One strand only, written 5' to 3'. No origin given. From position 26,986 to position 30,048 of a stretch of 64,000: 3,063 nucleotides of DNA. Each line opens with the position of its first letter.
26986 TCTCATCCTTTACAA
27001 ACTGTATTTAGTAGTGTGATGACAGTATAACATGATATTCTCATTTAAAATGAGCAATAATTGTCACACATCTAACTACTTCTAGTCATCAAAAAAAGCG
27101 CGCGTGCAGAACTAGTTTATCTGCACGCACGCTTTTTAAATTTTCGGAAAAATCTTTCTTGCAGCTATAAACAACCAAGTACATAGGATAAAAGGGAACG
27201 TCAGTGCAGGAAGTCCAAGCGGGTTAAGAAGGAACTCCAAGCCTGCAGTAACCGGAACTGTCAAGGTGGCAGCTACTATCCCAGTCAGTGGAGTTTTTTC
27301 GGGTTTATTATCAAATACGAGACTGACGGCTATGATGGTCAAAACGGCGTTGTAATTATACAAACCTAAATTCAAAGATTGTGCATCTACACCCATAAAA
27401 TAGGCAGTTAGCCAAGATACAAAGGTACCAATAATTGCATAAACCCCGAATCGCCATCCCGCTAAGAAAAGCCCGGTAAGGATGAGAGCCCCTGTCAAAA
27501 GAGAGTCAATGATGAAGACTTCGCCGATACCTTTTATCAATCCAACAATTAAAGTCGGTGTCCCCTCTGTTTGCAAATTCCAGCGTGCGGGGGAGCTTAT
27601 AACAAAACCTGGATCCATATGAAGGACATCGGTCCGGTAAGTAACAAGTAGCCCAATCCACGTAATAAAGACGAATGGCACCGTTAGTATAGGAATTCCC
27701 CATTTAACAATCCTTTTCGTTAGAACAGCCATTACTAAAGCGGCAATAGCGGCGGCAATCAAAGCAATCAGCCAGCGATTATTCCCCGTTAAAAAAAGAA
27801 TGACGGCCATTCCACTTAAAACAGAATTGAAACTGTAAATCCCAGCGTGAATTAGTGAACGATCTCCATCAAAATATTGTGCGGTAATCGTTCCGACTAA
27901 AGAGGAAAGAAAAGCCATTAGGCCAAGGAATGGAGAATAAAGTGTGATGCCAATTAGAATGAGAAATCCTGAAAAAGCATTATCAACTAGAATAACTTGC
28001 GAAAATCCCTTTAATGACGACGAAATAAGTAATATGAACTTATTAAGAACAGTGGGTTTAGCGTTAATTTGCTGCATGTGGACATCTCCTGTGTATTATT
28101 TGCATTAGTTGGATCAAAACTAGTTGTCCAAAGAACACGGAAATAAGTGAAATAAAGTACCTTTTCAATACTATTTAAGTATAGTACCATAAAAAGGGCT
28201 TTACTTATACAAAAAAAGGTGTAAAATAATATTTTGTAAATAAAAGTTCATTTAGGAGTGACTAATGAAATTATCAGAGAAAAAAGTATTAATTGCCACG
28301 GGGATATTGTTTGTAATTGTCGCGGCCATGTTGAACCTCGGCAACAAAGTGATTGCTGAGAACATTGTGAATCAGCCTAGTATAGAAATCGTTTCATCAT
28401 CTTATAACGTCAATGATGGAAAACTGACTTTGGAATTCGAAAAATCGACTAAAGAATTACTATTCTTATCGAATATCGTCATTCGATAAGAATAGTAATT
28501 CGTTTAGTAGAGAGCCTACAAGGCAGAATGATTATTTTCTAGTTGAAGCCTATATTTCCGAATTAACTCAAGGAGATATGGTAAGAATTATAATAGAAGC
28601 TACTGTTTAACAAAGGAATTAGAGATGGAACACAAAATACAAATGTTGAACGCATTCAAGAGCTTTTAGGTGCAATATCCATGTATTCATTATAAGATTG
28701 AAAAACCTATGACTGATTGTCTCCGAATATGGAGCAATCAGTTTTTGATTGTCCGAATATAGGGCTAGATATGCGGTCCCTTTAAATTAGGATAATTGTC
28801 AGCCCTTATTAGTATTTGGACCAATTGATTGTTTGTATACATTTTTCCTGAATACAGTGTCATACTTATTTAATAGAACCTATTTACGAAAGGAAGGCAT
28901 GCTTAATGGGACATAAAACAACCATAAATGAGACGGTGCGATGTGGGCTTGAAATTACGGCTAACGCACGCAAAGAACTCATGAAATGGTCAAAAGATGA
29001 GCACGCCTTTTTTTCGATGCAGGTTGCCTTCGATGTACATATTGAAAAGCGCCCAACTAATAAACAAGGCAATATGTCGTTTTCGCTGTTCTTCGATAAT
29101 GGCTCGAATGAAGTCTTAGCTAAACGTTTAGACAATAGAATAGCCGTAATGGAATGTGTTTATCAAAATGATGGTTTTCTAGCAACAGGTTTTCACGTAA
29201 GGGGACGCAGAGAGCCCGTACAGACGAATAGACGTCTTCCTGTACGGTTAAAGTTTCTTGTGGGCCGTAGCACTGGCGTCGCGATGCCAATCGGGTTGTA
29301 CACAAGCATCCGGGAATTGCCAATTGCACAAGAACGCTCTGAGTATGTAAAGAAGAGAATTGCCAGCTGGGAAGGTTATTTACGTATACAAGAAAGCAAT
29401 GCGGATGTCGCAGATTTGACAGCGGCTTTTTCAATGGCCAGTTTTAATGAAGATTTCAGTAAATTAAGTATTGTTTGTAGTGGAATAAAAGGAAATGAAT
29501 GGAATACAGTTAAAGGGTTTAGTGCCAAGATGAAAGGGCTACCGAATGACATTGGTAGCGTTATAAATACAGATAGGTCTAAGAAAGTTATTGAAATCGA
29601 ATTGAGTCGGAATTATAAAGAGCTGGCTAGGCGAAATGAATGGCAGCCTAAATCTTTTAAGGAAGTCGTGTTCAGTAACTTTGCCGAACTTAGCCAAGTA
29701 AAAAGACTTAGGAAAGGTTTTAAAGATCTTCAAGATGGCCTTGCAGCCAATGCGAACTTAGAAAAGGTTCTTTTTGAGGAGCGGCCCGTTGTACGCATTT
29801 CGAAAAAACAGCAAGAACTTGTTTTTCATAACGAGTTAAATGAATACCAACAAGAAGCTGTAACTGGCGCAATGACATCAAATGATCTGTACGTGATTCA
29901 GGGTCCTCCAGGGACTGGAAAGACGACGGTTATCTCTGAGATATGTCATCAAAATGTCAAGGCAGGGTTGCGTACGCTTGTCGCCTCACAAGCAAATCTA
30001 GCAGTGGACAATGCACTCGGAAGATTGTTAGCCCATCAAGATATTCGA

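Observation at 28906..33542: Isolated two-gene operon: coiled-coil-split Upf1/DNA2-like helicase plus translationally coupled winged-helix protein, a candidate uncharacterised defence or genome-surveillance system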

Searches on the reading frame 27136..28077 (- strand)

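Call 12: search_protein_families(library=pfam, proteins=[window:27136-28077:-], max_evalue=0.001)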
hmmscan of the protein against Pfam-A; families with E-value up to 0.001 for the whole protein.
window:27136-28077:- (313 aa): 1 family
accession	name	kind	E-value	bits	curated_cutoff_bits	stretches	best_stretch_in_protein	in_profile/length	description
PF03253.19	UT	-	1.6e-72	244.6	25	1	19-307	2-291/292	Urea transporter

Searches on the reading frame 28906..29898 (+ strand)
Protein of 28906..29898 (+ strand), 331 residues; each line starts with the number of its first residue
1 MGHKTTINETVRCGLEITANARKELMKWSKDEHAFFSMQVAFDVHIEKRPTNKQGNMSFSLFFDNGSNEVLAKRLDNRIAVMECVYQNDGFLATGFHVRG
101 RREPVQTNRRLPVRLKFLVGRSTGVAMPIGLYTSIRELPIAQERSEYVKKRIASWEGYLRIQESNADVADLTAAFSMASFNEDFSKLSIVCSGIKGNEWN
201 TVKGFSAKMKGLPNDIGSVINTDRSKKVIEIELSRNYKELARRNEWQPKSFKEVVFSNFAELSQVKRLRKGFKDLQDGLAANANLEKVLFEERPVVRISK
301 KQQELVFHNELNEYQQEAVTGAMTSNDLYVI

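Call 42: predict_structure(alignment_id=A4)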
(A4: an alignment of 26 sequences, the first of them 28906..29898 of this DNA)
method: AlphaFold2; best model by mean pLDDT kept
length: 331 residues; sequences in the alignment: 26
mean_pLDDT: 80.7   pTM: 0.48
mean pLDDT of the five models: 80.7, 79.8, 77.3, 75.7, 74.8
residues with pLDDT >= 90: 108; 70-90: 154; 50-70: 59; < 50: 10
segments of 3 or more residues with pLDDT < 50: 1-7, 329-331
pLDDT, mean of each block of 10 residues (from residue 1): 47 87 91 89 91 87 92 91 86 91 75 86 68 82 63 77 78 91 93 87 90 90 93 93 88 87 79 71 58 62 72 72 61 45
secondary structure, 60 per line:
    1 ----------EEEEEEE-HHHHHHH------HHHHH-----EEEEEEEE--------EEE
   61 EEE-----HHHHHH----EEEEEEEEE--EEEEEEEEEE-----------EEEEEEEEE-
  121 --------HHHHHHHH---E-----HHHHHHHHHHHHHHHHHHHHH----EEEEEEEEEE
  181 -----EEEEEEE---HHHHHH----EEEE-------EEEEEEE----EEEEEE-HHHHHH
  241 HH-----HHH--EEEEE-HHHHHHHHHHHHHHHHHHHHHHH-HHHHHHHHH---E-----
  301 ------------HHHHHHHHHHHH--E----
elements in order: E11-17 H19-25 H32-36 E42-49 E58-63 H69-74 E79-87 E90-99 E111-119 H129-136 H146-166 E171-180 E186-192 H196-201 E206-209 E217-223 E228-233 H235-242 E253-257 H259-281 H283-291 H313-324

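Call 46: fold_search(model_id=the predicted structure, library=pdb)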
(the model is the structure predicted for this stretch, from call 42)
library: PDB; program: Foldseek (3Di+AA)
matches with E <= 10: 737; with E <= 0.001: 0
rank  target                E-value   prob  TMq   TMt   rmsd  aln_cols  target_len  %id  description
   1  4b3g_A                3.8e-03  0.99  0.26  0.17   8.5       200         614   16  crystal structure of Ighmbp2 helicase in complex with RNA (released 2012-09-26)
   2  3wbk_A                1.7e-02  0.47  0.24  0.15  18.7       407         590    9  crystal structure analysis of eukaryotic translation initiation factor 5B and 1A complex (released 2014-11-19)
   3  4ac9_B                2.6e-02  0.51  0.18  0.14  18.8       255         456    9  CRYSTAL STRUCTURE OF TRANSLATION ELONGATION FACTOR SELB FROM METHANOCOCCUS MARIPALUDIS IN COMPLEX WITH GDP (released 2012-08-22)
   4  1zag_C                2.9e-02  0.08  0.11  0.13  19.9       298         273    7  HUMAN ZINC-ALPHA-2-GLYCOPROTEIN (released 1999-03-31)
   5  4mng_A                3.1e-02  0.08  0.10  0.12  20.8       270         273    7  Structure of the DP10.7 TCR with CD1d-sulfatide (released 2013-12-18)
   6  4n3n                  3.9e-02  0.89  0.23  0.14  10.9       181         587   13  Crystal structure of eukaryotic translation initiation factor eIF5B (517-1116) from Chaetomium thermophilum, apo form (released 2014-07-09)
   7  7qep_O3               4.4e-02  0.92  0.18  0.45   8.2       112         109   11  Cryo-EM structure of the ribosome from Encephalitozoon cuniculi (released 2022-02-09)
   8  3rol_C                5.3e-02  0.06  0.10  0.11  21.7       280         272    6  Murine class I major histocompatibility complex H-2Kb in complex with post-translationally modified LCMV-derived gp34- (released 2012-04-04)
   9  2xzp                  5.6e-02  0.90  0.28  0.17   8.1       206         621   14  Upf1 helicase (released 2011-03-30)
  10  4b3g_B                5.6e-02  0.89  0.27  0.17   8.5       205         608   15  crystal structure of Ighmbp2 helicase in complex with RNA (released 2012-09-26)
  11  8ram_O                5.6e-02  0.66  0.20  0.11  14.0       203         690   12  Structure of Sen1 bound RNA Polymerase II pre-termination complex (released 2024-10-30)
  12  8e5t_f                7.1e-02  0.94  0.18  0.52   4.8        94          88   13  Yeast co-transcriptional Noc1-Noc2 RNP assembly checkpoint intermediate (released 2023-04-12)
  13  4n3g                  7.1e-02  0.60  0.20  0.25  13.4       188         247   12  Crystal structure of eukaryotic translation initiation factor eIF5B (870-1116) from Chaetomium thermophilum, domains III (released 2014-07-09)
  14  7fi9_C                7.9e-02  0.08  0.11  0.13  19.5       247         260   11  Crystal structure of human MICA mutants in complex with natural killer cell receptor NKG2D (released 2022-08-31)
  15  7edo_A                8.4e-02  0.06  0.11  0.12  22.1       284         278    8  First insight into marsupial MHC I peptide presentation: immune features of lower mammals paralleled with bats (released 2021-08-11)
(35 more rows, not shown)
